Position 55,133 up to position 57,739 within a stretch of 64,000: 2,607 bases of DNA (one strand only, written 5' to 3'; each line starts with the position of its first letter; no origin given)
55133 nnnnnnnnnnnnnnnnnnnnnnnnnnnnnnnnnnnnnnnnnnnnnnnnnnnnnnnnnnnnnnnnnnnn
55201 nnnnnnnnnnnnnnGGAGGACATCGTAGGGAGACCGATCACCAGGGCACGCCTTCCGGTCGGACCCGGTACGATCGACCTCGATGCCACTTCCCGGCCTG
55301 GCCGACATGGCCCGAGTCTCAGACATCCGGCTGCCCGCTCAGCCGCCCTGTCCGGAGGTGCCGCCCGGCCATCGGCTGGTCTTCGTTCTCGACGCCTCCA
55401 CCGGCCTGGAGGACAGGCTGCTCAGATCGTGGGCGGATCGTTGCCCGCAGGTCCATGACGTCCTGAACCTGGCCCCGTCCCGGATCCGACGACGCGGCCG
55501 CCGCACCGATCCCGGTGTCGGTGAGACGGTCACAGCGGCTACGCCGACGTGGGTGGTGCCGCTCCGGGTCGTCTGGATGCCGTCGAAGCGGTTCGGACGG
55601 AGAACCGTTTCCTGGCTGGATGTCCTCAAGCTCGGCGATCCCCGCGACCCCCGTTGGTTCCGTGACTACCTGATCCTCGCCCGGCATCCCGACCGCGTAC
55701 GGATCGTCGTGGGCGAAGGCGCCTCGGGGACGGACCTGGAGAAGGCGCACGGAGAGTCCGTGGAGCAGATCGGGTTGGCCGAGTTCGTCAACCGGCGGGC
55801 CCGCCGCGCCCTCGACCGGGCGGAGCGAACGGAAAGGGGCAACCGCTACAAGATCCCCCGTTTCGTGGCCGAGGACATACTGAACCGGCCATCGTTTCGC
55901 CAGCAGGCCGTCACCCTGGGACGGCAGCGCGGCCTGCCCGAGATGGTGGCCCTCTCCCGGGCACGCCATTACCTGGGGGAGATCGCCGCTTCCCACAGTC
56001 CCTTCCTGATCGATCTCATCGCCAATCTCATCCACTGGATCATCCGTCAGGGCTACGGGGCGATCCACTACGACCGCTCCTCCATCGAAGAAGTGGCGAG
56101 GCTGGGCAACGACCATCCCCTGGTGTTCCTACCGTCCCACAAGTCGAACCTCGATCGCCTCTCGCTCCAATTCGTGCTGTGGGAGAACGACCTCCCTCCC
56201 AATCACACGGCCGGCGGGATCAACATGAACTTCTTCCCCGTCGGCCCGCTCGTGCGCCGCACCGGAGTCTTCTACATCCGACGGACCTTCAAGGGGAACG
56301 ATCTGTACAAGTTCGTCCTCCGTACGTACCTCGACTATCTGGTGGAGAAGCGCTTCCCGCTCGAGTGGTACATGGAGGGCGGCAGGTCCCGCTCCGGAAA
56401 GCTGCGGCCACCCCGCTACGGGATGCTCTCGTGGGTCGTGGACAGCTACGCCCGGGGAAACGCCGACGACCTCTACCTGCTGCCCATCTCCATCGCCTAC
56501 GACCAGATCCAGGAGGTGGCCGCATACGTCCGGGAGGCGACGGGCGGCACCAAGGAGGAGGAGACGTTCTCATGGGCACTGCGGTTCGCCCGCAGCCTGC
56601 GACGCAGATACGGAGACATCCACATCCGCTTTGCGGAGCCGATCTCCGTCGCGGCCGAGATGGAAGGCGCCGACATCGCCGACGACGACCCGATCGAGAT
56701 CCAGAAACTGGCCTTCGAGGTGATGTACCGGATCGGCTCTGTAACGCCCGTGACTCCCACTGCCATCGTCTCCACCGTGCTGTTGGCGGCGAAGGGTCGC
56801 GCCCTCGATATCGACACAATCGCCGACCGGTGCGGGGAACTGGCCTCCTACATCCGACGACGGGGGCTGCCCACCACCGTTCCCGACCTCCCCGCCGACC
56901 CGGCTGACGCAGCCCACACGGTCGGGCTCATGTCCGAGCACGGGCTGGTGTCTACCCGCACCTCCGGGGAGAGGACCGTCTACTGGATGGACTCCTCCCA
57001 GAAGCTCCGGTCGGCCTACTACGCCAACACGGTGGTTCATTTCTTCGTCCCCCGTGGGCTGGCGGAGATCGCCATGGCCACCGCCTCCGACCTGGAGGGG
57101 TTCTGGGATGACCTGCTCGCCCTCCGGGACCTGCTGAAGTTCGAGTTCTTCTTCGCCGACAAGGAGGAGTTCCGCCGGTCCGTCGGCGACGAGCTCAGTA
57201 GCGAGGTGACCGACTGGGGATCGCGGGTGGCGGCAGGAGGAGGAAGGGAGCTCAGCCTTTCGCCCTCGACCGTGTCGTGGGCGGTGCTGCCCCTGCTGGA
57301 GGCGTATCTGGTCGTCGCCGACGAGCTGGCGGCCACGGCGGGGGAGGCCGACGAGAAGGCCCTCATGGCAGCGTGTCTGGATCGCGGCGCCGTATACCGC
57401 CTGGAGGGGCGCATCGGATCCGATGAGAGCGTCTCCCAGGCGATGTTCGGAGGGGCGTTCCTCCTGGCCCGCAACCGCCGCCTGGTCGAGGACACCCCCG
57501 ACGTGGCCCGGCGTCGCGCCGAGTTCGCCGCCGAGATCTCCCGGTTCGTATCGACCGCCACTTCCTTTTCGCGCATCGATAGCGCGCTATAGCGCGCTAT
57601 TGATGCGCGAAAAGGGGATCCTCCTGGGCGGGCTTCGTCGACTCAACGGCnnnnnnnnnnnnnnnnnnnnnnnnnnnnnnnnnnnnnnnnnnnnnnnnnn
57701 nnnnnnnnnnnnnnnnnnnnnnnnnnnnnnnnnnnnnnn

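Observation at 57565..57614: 50-bp nested palindrome overlapping the plsB stop codon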

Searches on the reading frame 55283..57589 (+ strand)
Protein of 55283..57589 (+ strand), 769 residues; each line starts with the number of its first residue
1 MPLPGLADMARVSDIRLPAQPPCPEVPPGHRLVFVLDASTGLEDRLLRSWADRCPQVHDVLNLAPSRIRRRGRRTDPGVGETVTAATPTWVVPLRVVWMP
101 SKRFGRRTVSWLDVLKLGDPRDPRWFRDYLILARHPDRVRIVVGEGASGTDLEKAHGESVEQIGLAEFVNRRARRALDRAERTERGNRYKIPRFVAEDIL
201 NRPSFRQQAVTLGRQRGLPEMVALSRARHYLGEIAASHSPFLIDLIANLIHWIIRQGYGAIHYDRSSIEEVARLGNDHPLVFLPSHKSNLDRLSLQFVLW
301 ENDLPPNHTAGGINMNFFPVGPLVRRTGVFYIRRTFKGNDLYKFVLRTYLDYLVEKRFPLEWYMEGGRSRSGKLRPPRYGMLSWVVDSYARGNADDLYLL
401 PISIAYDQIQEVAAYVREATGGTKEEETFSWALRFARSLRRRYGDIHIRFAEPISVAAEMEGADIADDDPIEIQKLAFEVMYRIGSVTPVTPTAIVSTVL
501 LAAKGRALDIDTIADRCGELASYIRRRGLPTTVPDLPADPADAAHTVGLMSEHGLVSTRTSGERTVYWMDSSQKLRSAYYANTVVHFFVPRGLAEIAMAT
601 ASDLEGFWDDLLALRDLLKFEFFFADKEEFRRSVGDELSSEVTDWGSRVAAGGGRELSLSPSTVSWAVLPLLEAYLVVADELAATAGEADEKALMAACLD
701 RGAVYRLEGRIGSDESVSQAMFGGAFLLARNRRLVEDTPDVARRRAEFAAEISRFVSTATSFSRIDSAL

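Call 12: find_homologous_proteins(query=window:55283-57589:+)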
Query window:55283-57589:+ (769 aa): 3185 proteins with E <= 0.001 among 8000 candidates; the best 120 are listed.
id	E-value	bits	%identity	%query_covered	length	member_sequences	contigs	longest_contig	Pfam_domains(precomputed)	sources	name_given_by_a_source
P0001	0.0e+0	1738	100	100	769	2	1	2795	PF19277.5,PF01553.27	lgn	-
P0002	0.0e+0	1360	78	99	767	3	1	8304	PF19277.5,PF01553.27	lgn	-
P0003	0.0e+0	1258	71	99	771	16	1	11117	PF19277.5,PF01553.27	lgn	-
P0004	0.0e+0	1252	72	99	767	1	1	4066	PF19277.5,PF01553.27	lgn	-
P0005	0.0e+0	1237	72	99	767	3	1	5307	PF19277.5,PF01553.27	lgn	-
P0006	0.0e+0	1215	71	97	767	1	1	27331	PF19277.5,PF01553.27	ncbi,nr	ncbi:MAG TPA: 1-acyl-sn-glycerol-3-phosphate acyltransferase, partial [Acidimicrobiia bacterium]|nr:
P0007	0.0e+0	1214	70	99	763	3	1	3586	PF19277.5,PF01553.27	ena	-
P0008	0.0e+0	1213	69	99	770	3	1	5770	PF19277.5,PF01553.27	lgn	-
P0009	0.0e+0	1202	69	100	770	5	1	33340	PF19277.5,PF01553.27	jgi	jgi:glycerol-3-phosphate O-acyltransferase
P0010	0.0e+0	1200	68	100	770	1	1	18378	PF19277.5,PF01553.27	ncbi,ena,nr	ncbi:MAG TPA: 1-acyl-sn-glycerol-3-phosphate acyltransferase [Acidimicrobiia bacterium]|nr:1-acyl-sn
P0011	0.0e+0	1188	69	98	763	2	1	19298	PF19277.5,PF01553.27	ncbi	ncbi:MAG: 1-acyl-sn-glycerol-3-phosphate acyltransferase [Acidimicrobiia bacterium]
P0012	0.0e+0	1180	70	98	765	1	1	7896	PF19277.5,PF01553.27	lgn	-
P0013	0.0e+0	1177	68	98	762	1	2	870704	PF19277.5,PF01553.27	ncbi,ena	-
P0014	0.0e+0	1139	67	98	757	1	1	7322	PF19277.5,PF01553.27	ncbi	ncbi:MAG: 1-acyl-sn-glycerol-3-phosphate acyltransferase [Acidimicrobiia bacterium]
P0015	0.0e+0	1137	68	99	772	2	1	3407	PF19277.5,PF01553.27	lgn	-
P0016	0.0e+0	1124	67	97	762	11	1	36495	PF19277.5,PF01553.27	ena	-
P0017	0.0e+0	1116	66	98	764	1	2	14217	PF19277.5,PF01553.27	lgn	-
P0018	0.0e+0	1101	65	98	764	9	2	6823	PF19277.5,PF01553.27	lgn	-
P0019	0.0e+0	1089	66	98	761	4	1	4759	PF19277.5,PF01553.27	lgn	-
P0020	0.0e+0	1089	65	98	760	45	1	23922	PF19277.5,PF01553.27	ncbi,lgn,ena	-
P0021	0.0e+0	1084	64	98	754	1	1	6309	PF19277.5,PF01553.27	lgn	-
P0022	0.0e+0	1083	66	98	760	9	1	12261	PF19277.5,PF01553.27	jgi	jgi:glycerol-3-phosphate O-acyltransferase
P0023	0.0e+0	1081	63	98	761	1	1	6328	PF19277.5,PF01553.27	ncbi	-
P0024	0.0e+0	1078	65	95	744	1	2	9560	PF19277.5,PF01553.27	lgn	-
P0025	0.0e+0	1074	64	99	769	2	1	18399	PF19277.5,PF01553.27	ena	-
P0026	0.0e+0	1073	65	96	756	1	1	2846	PF19277.5,PF01553.27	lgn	-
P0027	0.0e+0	1066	64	98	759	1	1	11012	PF19277.5,PF01553.27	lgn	-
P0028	0.0e+0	1063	63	98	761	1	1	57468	PF19277.5,PF01553.27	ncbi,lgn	ncbi:glycerol-3-phosphate 1-O-acyltransferase [soil metagenome]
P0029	0.0e+0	1058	64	98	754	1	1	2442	PF19277.5,PF01553.27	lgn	-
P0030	0.0e+0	1039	62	99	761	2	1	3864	PF19277.5,PF01553.27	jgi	jgi:glycerol-3-phosphate O-acyltransferase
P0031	0.0e+0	1035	66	90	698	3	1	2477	PF19277.5,PF01553.27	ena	-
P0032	7.8e-263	893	55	97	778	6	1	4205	PF19277.5,PF01553.27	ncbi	-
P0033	4.0e-262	890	54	97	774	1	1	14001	PF19277.5,PF01553.27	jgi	jgi:glycerol-3-phosphate O-acyltransferase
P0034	3.2e-260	884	55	97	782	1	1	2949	PF19277.5,PF01553.27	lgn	-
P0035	6.1e-259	880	54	97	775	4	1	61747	PF19277.5,PF01553.27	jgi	jgi:glycerol-3-phosphate O-acyltransferase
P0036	6.7e-258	876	71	70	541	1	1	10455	PF19277.5,PF01553.27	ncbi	ncbi:MAG: 1-acyl-sn-glycerol-3-phosphate acyltransferase, partial [Actinomycetota bacterium]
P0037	1.7e-256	872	55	94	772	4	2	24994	PF19277.5,PF01553.27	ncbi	-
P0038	9.8e-255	866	53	98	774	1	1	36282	PF19277.5,PF01553.27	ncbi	-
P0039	1.3e-254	865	54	98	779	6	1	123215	PF19277.5,PF01553.27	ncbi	-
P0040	2.7e-254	864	54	98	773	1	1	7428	PF19277.5,PF01553.27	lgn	-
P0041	6.2e-254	863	55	97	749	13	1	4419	PF19277.5,PF01553.27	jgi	jgi:glycerol-3-phosphate O-acyltransferase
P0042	1.4e-253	862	55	94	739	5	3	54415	PF19277.5,PF01553.27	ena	-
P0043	2.4e-253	861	55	96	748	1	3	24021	PF19277.5,PF01553.27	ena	-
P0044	2.0e-252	858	54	95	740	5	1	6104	PF19277.5,PF01553.27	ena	-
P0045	2.8e-252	858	53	98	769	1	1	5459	PF19277.5,PF01553.27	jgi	jgi:glycerol-3-phosphate O-acyltransferase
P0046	1.5e-251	855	54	98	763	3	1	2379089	PF19277.5,PF01553.27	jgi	jgi:glycerol-3-phosphate O-acyltransferase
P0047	5.8e-251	853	53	96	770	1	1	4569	PF19277.5,PF01553.27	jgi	jgi:glycerol-3-phosphate O-acyltransferase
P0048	1.3e-250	852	55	95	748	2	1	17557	PF19277.5,PF01553.27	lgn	-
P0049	1.9e-249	848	52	99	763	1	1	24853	PF19277.5,PF01553.27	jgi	jgi:glycerol-3-phosphate O-acyltransferase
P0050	1.9e-249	848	52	97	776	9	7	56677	PF19277.5,PF01553.27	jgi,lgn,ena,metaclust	metaclust:\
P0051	2.6e-249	848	53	97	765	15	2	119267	PF19277.5,PF01553.27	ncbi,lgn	ncbi:MAG: 1-acyl-sn-glycerol-3-phosphate acyltransferase [Acidimicrobiia bacterium]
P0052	3.0e-249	848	54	97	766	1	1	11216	PF19277.5,PF01553.27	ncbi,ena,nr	ncbi:MAG: 1-acyl-sn-glycerol-3-phosphate acyltransferase [Acidimicrobiia bacterium]|nr:1-acyl-sn-gly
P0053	6.0e-249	847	53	97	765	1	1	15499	PF19277.5,PF01553.27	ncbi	-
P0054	6.2e-249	847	55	93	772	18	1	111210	PF19277.5,PF01553.27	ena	-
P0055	6.8e-248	843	55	96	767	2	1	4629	PF19277.5,PF01553.27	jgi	jgi:glycerol-3-phosphate O-acyltransferase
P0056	6.8e-248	843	54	96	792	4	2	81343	PF19277.5,PF01553.27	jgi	jgi:glycerol-3-phosphate O-acyltransferase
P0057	2.3e-247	841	53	95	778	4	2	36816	PF19277.5,PF01553.27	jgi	jgi:glycerol-3-phosphate O-acyltransferase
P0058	2.5e-247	841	55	91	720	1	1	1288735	PF19277.5,PF01553.27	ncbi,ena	-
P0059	8.4e-247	840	52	97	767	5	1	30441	PF19277.5,PF01553.27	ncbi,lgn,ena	-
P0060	1.4e-246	839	53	99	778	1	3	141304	PF19277.5,PF01553.27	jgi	jgi:glycerol-3-phosphate O-acyltransferase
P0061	1.5e-246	839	54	98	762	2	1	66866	PF19277.5,PF01553.27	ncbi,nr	ncbi:MAG TPA: 1-acyl-sn-glycerol-3-phosphate acyltransferase [Acidimicrobiia bacterium]|nr:1-acyl-sn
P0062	2.1e-246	838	53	96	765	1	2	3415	PF19277.5,PF01553.27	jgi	jgi:glycerol-3-phosphate O-acyltransferase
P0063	4.2e-246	837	55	97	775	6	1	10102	PF19277.5,PF01553.27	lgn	-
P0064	5.6e-246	837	53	98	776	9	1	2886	PF19277.5,PF01553.27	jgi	jgi:glycerol-3-phosphate O-acyltransferase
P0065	1.2e-245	836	54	93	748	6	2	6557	PF19277.5,PF01553.27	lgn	-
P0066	1.4e-245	836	53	97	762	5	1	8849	PF19277.5,PF01553.27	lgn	-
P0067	3.9e-245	834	53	97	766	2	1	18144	PF19277.5,PF01553.27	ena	-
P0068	1.8e-244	832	52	97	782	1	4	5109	PF19277.5,PF01553.27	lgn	-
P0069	3.0e-244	831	54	97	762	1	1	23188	PF19277.5,PF01553.27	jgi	jgi:glycerol-3-phosphate O-acyltransferase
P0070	7.4e-244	830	52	98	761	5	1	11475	PF19277.5,PF01553.27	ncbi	ncbi:MAG: 1-acyl-sn-glycerol-3-phosphate acyltransferase [Acidimicrobiia bacterium]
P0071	1.0e-243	829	52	97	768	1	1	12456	PF19277.5,PF01553.27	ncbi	-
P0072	1.3e-243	829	53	98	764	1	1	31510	PF19277.5,PF01553.27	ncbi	ncbi:MAG: 1-acyl-sn-glycerol-3-phosphate acyltransferase [Acidimicrobiia bacterium]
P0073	2.9e-243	828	54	97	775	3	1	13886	PF19277.5,PF01553.27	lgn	-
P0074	9.1e-243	826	53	98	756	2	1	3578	PF19277.5,PF01553.27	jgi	-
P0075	1.3e-242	826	51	97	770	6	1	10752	PF19277.5,PF01553.27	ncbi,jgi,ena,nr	ncbi:MAG: 1-acyl-sn-glycerol-3-phosphate acyltransferase [Acidimicrobiia bacterium]|nr:1-acyl-sn-gly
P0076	1.5e-242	825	53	95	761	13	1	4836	PF19277.5,PF01553.27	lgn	-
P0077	1.5e-242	825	53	97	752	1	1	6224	PF19277.5,PF01553.27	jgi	jgi:glycerol-3-phosphate O-acyltransferase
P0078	4.5e-242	824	51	97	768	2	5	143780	PF19277.5,PF01553.27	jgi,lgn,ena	jgi:glycerol-3-phosphate O-acyltransferase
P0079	1.2e-241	822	54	94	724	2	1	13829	PF19277.5,PF01553.27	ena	-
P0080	2.9e-241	821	53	93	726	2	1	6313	PF19277.5,PF01553.27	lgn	-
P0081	4.3e-240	817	53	94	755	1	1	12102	PF27464.1,PF19277.5,PF01553.27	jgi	jgi:glycerol-3-phosphate O-acyltransferase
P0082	5.1e-240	817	52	98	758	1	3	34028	PF19277.5,PF01553.27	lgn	-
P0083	7.4e-240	817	52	96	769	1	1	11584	PF19277.5,PF01553.27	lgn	-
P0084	1.4e-239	816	53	97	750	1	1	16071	PF19277.5,PF01553.27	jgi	jgi:glycerol-3-phosphate O-acyltransferase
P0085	1.4e-239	816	57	84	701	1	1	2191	PF19277.5,PF01553.27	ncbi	ncbi:MAG: 1-acyl-sn-glycerol-3-phosphate acyltransferase, partial [Acidimicrobiia bacterium]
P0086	2.5e-239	815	53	97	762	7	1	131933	PF19277.5,PF01553.27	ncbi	-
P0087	3.4e-239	814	52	98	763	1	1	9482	PF19277.5,PF01553.27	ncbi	-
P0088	4.7e-239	814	53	96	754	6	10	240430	PF19277.5,PF01553.27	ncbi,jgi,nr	ncbi:MAG TPA: 1-acyl-sn-glycerol-3-phosphate acyltransferase [Acidimicrobiia bacterium]|jgi:glycerol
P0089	7.2e-239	813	51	95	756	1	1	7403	PF19277.5,PF01553.27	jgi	jgi:glycerol-3-phosphate O-acyltransferase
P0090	7.5e-239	813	51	96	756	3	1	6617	PF19277.5,PF01553.27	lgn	-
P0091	9.1e-239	813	52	94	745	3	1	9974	PF27464.1,PF19277.5,PF01553.27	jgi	jgi:glycerol-3-phosphate O-acyltransferase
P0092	1.0e-238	813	53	95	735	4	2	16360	PF19277.5,PF01553.27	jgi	jgi:glycerol-3-phosphate O-acyltransferase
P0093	1.2e-238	813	52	94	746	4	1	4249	PF27464.1,PF19277.5,PF01553.27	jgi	jgi:glycerol-3-phosphate O-acyltransferase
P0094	1.4e-238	812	55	91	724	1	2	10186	PF19277.5,PF01553.27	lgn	-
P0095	2.1e-238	812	52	94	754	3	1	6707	PF19277.5,PF01553.27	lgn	-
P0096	3.0e-238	811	53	94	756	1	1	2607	PF19277.5,PF01553.27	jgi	jgi:glycerol-3-phosphate O-acyltransferase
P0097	1.2e-237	809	53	97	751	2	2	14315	PF19277.5,PF01553.27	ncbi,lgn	-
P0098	1.3e-237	809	52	94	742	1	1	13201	PF19277.5,PF01553.27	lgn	-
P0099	1.8e-237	809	52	94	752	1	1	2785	PF27464.1,PF19277.5,PF01553.27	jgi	jgi:glycerol-3-phosphate O-acyltransferase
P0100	2.4e-237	808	52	94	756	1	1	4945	PF27464.1,PF19277.5,PF01553.27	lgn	-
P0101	3.1e-237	808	52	96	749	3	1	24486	PF19277.5,PF01553.27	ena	-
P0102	4.5e-237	807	52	94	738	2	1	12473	PF19277.5,PF01553.27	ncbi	-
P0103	4.8e-237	807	53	94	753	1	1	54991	PF27464.1,PF19277.5,PF01553.27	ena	-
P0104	5.6e-237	807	52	94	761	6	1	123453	PF19277.5,PF01553.27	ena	-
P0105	6.1e-237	807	52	95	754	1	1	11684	PF19277.5,PF01553.27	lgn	-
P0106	9.4e-237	806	51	95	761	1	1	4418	PF19277.5,PF01553.27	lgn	-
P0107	9.4e-237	806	51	97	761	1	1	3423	PF19277.5,PF01553.27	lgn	-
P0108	1.1e-236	806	52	94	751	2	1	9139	PF27464.1,PF19277.5,PF01553.27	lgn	-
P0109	1.6e-236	806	51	96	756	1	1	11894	PF19277.5,PF01553.27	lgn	-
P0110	3.3e-236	804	52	94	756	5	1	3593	PF19277.5,PF01553.27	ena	-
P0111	4.1e-236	804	52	94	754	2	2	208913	PF19277.5,PF01553.27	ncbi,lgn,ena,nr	ncbi:MAG TPA: 1-acyl-sn-glycerol-3-phosphate acyltransferase [Acidimicrobiia bacterium]|nr:1-acyl-sn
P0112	4.5e-236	804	52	95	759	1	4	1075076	PF27464.1,PF19277.5,PF01553.27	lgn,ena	-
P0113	6.2e-236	804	50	94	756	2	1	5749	PF19277.5,PF01553.27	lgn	-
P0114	7.3e-236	803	53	94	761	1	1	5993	PF19277.5,PF01553.27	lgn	-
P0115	7.6e-236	803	51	96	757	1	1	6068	PF27464.1,PF19277.5,PF01553.27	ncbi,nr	ncbi:MAG TPA: 1-acyl-sn-glycerol-3-phosphate acyltransferase [Acidimicrobiia bacterium]|nr:1-acyl-sn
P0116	9.0e-236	803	54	95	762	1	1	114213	PF19277.5,PF01553.27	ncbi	ncbi:MAG: 1-acyl-sn-glycerol-3-phosphate acyltransferase [Actinomycetota bacterium]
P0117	1.3e-235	803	50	97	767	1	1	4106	PF19277.5,PF01553.27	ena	-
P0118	1.6e-235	802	51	94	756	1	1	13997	PF19277.5,PF01553.27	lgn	-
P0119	2.0e-235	802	52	95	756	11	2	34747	PF19277.5,PF01553.27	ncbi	ncbi:MAG: 1-acyl-sn-glycerol-3-phosphate acyltransferase [Actinomycetota bacterium]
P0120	6.5e-235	800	53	96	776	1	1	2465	PF19277.5,PF01553.27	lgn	-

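Call 14: find_encoding_contigs(protein=P0001, flank=10000, max_places=6)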
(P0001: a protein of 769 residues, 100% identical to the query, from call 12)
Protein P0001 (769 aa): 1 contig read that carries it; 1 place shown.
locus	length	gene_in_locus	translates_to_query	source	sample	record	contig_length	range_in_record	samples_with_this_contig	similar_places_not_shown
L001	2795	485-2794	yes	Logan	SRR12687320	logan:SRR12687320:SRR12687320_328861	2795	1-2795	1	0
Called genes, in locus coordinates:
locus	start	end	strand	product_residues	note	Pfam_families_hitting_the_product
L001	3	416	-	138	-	?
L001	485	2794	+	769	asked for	PF01553:Acyltransferase, PF19277:GPAT_C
